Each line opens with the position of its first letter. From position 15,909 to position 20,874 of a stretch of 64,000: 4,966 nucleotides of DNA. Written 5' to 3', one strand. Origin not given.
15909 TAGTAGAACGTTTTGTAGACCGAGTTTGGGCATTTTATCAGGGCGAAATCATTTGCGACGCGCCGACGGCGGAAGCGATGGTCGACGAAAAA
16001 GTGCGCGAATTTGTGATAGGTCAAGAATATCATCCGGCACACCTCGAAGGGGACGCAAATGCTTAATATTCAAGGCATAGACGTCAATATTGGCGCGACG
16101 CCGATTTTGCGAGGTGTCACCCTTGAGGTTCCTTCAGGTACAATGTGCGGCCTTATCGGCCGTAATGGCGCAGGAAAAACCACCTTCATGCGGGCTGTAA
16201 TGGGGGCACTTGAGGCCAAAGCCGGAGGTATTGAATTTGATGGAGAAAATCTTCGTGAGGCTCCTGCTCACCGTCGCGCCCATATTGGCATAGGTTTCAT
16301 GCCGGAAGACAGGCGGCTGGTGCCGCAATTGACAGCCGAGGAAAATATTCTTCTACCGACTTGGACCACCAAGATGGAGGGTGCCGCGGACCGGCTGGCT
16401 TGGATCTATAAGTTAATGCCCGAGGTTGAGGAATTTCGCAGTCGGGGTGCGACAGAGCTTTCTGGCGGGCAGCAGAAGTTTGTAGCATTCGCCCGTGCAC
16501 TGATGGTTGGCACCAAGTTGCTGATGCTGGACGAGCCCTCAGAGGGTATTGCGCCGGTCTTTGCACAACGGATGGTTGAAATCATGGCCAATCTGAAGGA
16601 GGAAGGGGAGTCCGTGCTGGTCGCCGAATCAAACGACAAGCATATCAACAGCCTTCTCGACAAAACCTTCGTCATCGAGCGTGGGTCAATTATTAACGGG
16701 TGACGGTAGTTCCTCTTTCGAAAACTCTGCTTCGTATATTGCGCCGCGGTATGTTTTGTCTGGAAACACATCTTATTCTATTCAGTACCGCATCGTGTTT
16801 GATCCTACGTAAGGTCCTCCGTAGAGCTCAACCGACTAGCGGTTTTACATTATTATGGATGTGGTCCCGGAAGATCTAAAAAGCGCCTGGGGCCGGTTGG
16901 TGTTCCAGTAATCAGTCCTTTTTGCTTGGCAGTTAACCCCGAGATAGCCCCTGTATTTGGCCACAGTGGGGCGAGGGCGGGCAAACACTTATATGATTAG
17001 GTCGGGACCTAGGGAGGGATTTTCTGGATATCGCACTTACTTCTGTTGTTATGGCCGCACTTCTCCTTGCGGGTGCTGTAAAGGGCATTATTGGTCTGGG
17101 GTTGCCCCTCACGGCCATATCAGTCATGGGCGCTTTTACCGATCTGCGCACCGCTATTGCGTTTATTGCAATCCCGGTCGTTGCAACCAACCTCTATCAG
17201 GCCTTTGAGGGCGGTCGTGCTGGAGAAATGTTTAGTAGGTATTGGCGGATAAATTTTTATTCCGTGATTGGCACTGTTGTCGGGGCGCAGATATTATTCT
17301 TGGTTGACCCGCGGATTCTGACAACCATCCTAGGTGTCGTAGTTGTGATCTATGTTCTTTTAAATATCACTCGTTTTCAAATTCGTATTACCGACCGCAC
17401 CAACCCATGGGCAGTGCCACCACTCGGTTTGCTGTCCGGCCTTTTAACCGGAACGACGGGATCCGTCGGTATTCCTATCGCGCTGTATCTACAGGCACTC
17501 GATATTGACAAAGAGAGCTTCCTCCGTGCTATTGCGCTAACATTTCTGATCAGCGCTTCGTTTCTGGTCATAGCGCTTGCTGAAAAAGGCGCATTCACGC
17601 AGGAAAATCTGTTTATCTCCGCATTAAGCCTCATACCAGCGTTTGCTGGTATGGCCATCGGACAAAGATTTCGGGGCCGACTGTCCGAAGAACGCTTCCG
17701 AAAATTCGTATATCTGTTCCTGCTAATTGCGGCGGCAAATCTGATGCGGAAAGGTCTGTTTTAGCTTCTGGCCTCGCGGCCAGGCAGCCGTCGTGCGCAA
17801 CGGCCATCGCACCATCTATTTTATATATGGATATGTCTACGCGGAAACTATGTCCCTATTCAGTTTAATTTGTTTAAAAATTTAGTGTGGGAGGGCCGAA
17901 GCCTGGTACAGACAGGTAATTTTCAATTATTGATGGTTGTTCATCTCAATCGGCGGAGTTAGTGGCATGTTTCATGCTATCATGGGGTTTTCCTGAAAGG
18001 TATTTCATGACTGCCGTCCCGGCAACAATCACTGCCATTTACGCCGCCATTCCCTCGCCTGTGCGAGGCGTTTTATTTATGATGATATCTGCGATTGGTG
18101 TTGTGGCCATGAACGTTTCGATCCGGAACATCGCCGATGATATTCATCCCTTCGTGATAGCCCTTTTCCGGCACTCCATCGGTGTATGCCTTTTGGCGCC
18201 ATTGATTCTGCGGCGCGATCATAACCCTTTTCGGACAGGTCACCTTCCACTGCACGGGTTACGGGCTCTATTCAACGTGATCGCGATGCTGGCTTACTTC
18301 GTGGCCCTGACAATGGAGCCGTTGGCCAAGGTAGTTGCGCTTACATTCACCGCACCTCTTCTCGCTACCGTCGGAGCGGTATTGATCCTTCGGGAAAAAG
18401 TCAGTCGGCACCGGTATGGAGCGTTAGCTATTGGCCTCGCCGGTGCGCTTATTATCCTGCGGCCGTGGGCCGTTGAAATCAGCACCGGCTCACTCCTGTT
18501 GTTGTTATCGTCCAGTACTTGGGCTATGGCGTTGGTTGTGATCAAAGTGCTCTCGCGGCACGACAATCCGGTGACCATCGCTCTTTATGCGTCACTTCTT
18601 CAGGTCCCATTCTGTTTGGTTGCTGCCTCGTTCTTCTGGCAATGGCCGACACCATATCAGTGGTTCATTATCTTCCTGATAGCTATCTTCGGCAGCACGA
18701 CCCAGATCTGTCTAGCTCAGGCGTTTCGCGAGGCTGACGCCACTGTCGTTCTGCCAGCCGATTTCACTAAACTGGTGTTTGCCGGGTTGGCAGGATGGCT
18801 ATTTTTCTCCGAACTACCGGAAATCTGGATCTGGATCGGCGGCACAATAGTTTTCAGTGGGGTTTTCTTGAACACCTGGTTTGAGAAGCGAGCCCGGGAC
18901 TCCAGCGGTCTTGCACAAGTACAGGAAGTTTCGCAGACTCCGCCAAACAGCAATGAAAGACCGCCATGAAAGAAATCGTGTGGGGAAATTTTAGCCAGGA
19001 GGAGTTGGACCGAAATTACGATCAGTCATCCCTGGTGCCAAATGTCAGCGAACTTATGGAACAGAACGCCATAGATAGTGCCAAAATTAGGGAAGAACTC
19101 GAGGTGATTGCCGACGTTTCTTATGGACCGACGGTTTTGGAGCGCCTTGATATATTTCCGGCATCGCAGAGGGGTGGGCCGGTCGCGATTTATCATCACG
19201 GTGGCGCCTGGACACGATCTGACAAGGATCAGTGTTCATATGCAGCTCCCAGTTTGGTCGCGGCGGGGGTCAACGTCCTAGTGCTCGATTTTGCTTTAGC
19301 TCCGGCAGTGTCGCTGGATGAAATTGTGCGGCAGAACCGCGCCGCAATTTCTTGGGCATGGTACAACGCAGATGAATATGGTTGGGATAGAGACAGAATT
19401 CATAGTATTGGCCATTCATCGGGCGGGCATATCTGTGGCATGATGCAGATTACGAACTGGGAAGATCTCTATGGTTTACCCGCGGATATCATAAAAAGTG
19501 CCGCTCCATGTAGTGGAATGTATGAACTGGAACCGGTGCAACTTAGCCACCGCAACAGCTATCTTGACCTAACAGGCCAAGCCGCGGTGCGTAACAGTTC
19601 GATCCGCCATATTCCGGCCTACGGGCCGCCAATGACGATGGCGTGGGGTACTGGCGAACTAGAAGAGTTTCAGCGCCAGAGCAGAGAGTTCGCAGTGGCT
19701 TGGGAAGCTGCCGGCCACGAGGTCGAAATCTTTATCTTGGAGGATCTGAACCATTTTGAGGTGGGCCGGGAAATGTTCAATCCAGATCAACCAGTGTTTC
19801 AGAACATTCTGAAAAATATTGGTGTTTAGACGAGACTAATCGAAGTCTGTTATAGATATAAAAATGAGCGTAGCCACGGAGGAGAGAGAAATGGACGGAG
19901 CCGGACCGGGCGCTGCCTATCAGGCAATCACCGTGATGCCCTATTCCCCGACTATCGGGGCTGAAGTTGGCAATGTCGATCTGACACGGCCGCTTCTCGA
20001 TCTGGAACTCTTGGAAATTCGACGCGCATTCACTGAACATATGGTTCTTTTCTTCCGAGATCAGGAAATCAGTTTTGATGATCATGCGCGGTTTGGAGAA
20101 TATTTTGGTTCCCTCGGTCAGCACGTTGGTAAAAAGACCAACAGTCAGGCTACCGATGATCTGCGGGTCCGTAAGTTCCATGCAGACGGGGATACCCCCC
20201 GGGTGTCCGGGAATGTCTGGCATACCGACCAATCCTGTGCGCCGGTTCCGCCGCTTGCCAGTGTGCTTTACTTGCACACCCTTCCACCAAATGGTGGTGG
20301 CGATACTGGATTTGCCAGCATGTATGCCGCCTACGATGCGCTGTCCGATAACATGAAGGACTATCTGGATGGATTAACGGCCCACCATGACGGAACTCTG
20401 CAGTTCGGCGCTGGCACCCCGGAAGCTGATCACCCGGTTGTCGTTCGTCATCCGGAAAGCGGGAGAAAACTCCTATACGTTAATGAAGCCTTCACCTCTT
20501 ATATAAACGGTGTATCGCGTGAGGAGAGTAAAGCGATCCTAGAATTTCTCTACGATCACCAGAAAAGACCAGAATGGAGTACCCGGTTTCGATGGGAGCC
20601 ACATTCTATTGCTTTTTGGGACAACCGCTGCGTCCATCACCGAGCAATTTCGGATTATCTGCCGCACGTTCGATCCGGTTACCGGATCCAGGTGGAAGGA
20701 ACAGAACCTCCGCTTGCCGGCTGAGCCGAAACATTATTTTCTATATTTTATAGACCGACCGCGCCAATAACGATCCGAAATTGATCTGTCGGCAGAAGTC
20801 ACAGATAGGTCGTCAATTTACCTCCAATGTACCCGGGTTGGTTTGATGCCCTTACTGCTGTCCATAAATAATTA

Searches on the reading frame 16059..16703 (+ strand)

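Call 51: search_protein_families(library=pfam, proteins=[window:16059-16703:+], max_evalue=0.001)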
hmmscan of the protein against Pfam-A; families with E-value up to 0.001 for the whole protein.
window:16059-16703:+ (214 aa): 2 families
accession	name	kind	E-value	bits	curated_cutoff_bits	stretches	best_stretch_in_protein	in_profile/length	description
PF00005.33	ABC_tran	-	4.1e-29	102.4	25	1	17-161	1-136/137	ABC transporter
PF13304.12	AAA_21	-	8.3e-09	36.4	27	0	31-96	3-81/304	AAA domain, putative AbiEii toxin, Type IV TA system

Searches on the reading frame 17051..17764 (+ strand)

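Call 12: search_protein_families(library=pfam, proteins=[window:17051-17764:+], max_evalue=0.00001)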
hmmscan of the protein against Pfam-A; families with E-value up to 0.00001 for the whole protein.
window:17051-17764:+ (237 aa): 1 family
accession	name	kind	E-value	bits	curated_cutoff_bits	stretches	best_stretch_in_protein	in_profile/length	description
PF01925.25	TauE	-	4e-31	108.9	32.6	1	2-231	3-237/237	Sulfite exporter TauE/SafE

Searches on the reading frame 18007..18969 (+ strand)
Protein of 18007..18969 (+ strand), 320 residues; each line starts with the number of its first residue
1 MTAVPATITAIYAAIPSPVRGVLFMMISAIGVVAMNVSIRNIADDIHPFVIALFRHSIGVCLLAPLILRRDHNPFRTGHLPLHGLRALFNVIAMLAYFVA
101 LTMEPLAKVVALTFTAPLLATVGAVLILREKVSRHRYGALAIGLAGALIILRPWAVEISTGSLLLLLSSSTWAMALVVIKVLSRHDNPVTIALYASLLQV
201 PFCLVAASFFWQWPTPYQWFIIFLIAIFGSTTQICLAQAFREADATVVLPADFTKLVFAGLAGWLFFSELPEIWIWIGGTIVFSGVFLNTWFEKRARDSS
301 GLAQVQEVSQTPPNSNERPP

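Call 3: search_protein_families(library=pfam, proteins=[window:18007-18969:+], max_evalue=0.001)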
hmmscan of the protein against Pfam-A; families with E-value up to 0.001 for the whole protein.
window:18007-18969:+ (320 aa): 2 families
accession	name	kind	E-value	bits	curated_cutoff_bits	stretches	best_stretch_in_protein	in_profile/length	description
PF00892.27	EamA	-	9.1e-35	120.3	28.2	2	20-151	2-134/135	EamA-like transporter family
PF06800.18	Sugar_transport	-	2.2e-06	27.7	26.3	1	19-145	145-268/280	Sugar transport protein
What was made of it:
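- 18007..18969 (+): E7, seventh and most distant EamA paralog, in a separate TauE-E7-hydrolase-TauD context. PF00892 x2, E 9.1e-35 (call 3).
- Checked: E7 (18007-18969) is an EamA protein (call 3).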

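Call 7: search_protein_families(library=ncbifam, proteins=[window:18007-18969:+], max_evalue=0.00001)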
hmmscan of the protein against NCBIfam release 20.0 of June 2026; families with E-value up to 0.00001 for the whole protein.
window:18007-18969:+ (320 aa): 2 families
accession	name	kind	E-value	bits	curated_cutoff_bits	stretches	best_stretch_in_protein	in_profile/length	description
TIGR00950.1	2A78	equivalog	4.7e-15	55.7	230.2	1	51-286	21-263/264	carboxylate/amino acid/amine transporter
TIGR03340.1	phn_DUF6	hypoth_equivalog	6.9e-07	29.2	288.15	0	177-290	19-134/281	phosphonate utilization associated putative membrane protein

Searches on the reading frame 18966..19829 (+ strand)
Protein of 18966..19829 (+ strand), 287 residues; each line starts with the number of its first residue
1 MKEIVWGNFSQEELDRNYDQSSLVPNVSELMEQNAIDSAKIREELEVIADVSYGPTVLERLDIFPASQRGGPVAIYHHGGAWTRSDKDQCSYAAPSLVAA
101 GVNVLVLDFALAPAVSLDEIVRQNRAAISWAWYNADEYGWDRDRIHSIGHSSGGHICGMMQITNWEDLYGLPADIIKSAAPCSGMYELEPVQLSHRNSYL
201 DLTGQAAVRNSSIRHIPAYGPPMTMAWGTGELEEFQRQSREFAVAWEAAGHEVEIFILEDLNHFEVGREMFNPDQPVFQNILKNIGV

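Call 12: search_protein_families(library=pfam, proteins=[window:18966-19829:+], max_evalue=0.00001)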
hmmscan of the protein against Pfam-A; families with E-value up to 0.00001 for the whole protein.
window:18966-19829:+ (287 aa): 2 families
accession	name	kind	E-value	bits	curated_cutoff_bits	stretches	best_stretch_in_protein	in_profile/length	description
PF20434.5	BD-FAE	-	5.6e-15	55.9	26.8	1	62-165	2-111/215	BD-FAE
PF07859.19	Abhydrolase_3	-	1.9e-11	44.6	25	1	75-167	2-95/210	alpha/beta hydrolase fold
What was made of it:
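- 18007..18969 (+): Neighbours are shown in call 12.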

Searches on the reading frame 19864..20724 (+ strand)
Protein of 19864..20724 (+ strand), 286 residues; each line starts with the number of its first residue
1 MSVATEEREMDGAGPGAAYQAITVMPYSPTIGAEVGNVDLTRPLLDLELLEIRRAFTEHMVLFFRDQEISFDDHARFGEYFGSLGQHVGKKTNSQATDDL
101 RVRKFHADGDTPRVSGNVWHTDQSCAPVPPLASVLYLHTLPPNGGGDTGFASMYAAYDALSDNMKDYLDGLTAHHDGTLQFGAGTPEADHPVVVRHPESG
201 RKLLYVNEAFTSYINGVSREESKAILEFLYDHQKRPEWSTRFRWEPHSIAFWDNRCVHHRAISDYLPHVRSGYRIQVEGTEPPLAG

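Call 12: search_protein_families(library=pfam, proteins=[window:19864-20724:+], max_evalue=0.00001)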
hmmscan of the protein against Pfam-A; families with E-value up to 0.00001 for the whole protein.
window:19864-20724:+ (286 aa): 1 family
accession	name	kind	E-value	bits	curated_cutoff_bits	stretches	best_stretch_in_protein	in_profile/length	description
PF02668.22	TauD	-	2.5e-63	214.9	27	1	26-274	4-265/267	Taurine catabolism dioxygenase TauD, TfdA family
